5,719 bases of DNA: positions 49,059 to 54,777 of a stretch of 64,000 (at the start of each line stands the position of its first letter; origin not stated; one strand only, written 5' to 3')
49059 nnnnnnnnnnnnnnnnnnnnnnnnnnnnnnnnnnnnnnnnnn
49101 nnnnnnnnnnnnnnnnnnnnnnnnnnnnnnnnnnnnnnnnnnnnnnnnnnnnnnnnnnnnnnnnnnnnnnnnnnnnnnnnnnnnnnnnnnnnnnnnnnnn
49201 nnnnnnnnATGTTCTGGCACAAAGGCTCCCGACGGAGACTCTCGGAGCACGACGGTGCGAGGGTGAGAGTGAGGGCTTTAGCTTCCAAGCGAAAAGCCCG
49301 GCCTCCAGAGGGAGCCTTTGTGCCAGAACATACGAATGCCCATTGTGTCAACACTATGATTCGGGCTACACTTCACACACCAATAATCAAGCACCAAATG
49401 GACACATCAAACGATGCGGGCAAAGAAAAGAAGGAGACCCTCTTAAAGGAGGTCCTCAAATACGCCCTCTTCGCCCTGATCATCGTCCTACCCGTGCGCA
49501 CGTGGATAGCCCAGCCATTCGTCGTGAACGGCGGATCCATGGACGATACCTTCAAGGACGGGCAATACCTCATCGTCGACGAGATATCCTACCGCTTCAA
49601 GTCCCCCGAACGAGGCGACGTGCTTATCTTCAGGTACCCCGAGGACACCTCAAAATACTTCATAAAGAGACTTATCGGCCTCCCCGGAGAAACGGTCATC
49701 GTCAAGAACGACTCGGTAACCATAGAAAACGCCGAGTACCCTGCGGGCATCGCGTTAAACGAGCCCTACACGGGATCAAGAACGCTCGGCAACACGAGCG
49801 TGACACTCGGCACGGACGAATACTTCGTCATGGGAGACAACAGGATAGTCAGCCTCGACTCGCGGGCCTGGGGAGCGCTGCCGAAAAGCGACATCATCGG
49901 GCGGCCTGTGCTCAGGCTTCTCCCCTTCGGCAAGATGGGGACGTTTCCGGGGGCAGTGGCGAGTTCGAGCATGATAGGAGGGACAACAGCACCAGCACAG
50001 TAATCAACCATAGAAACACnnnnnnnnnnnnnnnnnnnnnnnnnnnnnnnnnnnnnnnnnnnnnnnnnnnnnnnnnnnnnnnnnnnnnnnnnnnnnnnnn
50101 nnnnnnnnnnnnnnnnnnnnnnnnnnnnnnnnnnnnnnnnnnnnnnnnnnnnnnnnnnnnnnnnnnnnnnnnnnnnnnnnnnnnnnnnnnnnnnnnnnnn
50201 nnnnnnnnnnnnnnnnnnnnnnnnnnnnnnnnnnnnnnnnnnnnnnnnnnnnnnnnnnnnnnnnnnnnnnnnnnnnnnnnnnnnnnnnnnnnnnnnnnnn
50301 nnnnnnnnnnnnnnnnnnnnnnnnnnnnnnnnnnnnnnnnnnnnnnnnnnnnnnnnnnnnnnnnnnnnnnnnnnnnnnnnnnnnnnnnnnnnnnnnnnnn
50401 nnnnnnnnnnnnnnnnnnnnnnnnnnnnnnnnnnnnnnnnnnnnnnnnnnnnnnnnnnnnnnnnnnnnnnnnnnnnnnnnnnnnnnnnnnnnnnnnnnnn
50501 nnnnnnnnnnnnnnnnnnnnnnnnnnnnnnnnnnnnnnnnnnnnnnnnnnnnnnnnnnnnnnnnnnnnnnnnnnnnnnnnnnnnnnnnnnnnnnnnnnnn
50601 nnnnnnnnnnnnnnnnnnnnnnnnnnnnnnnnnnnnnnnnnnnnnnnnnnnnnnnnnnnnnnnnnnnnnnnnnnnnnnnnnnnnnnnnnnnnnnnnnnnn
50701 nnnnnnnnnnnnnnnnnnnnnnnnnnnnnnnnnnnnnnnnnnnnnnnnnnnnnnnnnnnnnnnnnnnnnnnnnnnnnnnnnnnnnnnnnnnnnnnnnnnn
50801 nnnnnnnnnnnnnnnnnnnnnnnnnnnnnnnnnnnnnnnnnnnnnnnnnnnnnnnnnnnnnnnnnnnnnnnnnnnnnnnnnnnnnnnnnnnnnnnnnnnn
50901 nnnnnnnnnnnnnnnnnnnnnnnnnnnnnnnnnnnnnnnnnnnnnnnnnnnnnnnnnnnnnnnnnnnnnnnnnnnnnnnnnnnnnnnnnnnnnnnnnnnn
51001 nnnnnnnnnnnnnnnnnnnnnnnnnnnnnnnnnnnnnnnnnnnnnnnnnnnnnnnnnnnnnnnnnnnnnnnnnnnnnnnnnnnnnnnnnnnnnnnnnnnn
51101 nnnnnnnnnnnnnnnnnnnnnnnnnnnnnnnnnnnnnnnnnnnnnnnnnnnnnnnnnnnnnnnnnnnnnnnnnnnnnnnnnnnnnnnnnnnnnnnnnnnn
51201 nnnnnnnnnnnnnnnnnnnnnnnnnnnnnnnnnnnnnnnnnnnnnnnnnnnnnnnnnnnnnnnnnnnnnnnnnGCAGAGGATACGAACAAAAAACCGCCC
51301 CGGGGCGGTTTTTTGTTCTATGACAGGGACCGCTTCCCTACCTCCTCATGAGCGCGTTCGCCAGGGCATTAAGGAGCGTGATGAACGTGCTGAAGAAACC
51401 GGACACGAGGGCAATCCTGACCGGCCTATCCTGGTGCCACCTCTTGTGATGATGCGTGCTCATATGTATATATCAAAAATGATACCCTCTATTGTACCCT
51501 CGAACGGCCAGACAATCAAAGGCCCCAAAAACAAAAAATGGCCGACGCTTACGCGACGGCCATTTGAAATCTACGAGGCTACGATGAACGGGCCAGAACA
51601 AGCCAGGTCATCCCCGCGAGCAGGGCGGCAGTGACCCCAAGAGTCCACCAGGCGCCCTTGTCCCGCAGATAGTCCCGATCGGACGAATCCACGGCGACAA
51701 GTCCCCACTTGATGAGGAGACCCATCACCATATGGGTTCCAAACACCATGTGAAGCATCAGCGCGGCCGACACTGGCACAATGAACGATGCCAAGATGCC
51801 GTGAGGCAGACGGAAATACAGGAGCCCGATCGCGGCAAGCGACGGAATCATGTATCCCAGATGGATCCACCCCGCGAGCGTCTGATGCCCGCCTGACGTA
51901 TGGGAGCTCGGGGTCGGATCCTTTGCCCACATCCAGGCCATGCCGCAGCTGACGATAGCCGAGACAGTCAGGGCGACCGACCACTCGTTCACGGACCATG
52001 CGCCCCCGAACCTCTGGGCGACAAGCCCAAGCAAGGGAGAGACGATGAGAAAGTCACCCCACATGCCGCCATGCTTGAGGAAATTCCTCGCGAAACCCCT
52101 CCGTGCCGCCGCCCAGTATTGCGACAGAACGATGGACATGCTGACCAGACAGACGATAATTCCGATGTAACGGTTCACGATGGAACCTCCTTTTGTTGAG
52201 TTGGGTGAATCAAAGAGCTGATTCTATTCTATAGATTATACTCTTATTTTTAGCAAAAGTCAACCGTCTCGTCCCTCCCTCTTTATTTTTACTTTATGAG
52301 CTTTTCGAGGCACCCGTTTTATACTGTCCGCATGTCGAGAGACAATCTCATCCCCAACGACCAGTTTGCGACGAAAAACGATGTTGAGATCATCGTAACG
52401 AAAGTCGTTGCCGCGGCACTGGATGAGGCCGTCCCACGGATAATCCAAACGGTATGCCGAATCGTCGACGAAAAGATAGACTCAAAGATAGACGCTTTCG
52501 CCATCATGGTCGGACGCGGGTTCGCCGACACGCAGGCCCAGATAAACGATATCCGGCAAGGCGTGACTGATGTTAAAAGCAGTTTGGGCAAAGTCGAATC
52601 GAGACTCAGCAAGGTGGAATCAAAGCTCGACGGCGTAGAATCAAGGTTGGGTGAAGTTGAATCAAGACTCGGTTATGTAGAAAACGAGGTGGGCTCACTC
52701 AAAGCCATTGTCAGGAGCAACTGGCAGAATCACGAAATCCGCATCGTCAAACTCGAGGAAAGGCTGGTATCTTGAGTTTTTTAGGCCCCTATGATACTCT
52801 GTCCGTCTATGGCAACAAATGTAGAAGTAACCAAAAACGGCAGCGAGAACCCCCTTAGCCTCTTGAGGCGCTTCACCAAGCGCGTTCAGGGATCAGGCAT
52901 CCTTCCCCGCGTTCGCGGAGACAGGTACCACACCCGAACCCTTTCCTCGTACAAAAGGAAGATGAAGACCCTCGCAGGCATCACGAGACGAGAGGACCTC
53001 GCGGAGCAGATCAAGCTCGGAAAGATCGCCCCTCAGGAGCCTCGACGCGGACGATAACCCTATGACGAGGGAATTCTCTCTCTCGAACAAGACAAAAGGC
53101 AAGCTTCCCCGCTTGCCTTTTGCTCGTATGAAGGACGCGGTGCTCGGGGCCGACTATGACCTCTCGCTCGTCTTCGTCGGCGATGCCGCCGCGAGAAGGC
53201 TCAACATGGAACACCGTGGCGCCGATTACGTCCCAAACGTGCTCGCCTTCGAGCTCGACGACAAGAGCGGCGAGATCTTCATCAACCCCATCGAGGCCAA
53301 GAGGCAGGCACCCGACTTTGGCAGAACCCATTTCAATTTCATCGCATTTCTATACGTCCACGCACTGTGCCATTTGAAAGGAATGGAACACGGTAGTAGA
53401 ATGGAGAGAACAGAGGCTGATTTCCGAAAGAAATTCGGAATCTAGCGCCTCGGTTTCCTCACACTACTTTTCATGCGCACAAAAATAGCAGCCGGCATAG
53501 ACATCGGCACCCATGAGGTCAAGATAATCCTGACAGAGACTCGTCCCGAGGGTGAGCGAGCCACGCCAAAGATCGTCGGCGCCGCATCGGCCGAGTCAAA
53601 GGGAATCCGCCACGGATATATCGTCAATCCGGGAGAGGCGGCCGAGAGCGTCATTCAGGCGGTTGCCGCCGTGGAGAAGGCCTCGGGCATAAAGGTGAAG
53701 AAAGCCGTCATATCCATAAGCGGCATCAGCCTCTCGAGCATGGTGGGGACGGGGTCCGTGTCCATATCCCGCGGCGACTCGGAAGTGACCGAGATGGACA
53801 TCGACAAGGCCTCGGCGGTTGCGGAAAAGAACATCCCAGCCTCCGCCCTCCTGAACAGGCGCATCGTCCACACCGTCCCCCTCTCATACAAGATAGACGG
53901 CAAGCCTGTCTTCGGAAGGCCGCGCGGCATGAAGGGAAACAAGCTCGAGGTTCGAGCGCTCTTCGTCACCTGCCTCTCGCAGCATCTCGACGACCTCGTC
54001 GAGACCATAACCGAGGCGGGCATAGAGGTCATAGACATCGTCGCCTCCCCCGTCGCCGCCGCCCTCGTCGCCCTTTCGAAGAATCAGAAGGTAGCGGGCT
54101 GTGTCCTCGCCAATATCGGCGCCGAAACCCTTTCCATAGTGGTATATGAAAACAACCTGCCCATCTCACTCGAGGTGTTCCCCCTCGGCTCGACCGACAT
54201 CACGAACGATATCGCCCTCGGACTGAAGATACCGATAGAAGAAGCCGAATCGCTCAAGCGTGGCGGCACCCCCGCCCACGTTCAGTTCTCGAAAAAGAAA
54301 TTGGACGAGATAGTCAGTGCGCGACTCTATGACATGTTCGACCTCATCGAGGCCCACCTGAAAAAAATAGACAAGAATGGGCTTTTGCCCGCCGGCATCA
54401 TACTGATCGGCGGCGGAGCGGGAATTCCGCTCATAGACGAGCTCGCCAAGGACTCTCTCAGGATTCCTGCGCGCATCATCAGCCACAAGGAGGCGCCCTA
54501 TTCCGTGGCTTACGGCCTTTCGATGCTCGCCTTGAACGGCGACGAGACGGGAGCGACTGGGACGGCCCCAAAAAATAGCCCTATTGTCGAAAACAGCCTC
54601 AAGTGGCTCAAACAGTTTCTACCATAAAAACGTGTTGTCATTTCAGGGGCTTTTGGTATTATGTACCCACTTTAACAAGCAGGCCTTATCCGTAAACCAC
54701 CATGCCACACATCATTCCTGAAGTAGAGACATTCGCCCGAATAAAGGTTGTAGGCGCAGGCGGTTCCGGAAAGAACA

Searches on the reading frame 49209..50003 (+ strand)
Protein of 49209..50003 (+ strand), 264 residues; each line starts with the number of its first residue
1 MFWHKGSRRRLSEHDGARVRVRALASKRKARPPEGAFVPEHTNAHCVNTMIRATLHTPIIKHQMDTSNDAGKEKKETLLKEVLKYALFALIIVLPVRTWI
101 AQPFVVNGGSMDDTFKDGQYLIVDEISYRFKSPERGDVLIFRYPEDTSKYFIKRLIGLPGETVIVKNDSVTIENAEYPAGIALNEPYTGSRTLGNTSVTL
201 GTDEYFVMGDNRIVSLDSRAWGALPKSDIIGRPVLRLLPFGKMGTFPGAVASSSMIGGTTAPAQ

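Call 44: search_protein_families(library=pfam, proteins=[window:49209-50003:+], max_evalue=0.01)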
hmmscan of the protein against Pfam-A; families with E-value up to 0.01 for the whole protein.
window:49209-50003:+ (264 aa): 2 families
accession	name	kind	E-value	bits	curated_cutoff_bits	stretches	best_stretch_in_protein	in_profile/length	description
PF10502.14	Peptidase_S26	-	1.8e-43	148.9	22.9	1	80-236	2-166/168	Signal peptidase, peptidase S26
PF00717.28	Peptidase_S24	-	3.1e-05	24.1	23.3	1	105-169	39-95/116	Peptidase S24-like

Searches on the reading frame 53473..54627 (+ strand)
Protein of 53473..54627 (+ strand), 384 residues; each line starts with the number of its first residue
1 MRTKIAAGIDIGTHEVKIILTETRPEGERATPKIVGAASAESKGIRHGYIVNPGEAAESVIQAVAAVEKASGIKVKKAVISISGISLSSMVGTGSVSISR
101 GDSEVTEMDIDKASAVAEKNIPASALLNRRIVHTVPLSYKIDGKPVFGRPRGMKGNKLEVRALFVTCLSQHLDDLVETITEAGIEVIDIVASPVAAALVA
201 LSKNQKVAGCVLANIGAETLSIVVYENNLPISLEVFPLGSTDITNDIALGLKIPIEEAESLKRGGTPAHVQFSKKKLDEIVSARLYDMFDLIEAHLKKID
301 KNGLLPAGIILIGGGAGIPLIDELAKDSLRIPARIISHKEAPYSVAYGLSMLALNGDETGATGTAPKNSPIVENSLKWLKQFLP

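Call 16: search_protein_families(library=pfam, proteins=[window:53473-54627:+], max_evalue=0.001)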
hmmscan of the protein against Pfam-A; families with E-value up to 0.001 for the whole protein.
window:53473-54627:+ (384 aa): 3 families
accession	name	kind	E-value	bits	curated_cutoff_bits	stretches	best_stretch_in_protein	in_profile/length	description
PF14450.12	FtsA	-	2.4e-19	70.4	31.8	1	211-347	1-126/127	Cell division protein FtsA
PF02491.25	SHS2_FTSA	-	3.5e-13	50.2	25.4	1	86-166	3-79/79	SHS2 domain inserted in FTSA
PF11104.14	PilM_2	-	1.5e-09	37.7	27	1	159-337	125-306/340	Type IV pilus assembly protein PilM;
